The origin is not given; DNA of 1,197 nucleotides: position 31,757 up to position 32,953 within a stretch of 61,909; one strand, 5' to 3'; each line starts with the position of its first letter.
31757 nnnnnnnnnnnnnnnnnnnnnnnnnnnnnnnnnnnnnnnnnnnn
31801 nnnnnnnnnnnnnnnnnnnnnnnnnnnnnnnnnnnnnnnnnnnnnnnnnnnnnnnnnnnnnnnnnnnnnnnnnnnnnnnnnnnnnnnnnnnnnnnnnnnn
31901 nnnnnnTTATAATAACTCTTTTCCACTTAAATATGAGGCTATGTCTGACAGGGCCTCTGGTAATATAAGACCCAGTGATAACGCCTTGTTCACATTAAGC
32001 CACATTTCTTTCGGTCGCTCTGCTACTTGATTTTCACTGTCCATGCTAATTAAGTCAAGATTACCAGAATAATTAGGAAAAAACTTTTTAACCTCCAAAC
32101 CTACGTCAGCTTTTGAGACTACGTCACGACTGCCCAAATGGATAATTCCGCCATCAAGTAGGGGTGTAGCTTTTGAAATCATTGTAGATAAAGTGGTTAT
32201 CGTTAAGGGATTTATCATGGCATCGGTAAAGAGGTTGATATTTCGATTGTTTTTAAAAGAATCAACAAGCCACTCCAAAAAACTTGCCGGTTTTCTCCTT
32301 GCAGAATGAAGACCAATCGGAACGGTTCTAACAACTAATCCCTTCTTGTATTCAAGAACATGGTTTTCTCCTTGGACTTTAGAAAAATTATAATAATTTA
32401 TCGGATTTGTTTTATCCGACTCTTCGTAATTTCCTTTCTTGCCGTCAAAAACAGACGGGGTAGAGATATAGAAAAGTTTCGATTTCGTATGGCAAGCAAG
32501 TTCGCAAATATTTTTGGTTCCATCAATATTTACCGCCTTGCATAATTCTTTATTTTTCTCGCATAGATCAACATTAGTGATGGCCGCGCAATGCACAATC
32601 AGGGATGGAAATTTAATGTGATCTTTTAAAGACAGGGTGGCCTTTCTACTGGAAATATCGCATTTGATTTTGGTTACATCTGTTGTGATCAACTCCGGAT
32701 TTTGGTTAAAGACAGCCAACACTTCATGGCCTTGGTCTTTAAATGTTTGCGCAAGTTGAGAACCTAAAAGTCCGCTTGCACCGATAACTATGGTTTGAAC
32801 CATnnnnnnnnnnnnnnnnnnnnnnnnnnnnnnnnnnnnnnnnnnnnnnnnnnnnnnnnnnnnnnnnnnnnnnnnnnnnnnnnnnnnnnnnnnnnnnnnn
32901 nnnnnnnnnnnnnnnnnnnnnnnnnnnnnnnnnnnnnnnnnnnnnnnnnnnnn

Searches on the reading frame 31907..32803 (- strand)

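Call 11: search_protein_families(library=pfam, proteins=[window:31907-32803:-], max_evalue=0.001)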
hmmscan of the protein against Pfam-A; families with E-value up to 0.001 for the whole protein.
window:31907-32803:- (298 aa): 6 families
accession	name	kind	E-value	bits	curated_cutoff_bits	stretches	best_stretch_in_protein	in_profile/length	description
PF04321.23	RmlD_sub_bind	-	7.4e-45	153.7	27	1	4-282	3-271/287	RmlD substrate binding domain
PF01370.27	Epimerase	-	6.9e-23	81.7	20.9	1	5-194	2-204/240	NAD dependent epimerase/dehydratase family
PF07993.18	NAD_binding_4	-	4.8e-12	46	20.1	1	33-159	60-200/258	Male sterility protein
PF01073.25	3Beta_HSD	-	8.1e-10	38.6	22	1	5-151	1-159/280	3-beta hydroxysteroid dehydrogenase/isomerase family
PF16363.11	GDP_Man_Dehyd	-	2.2e-09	37.7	27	1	6-155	2-170/332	GDP-mannose 4,6 dehydratase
PF02719.21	Polysacc_synt_2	-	2.3e-08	34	20.2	1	5-115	2-128/293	Polysaccharide biosynthesis protein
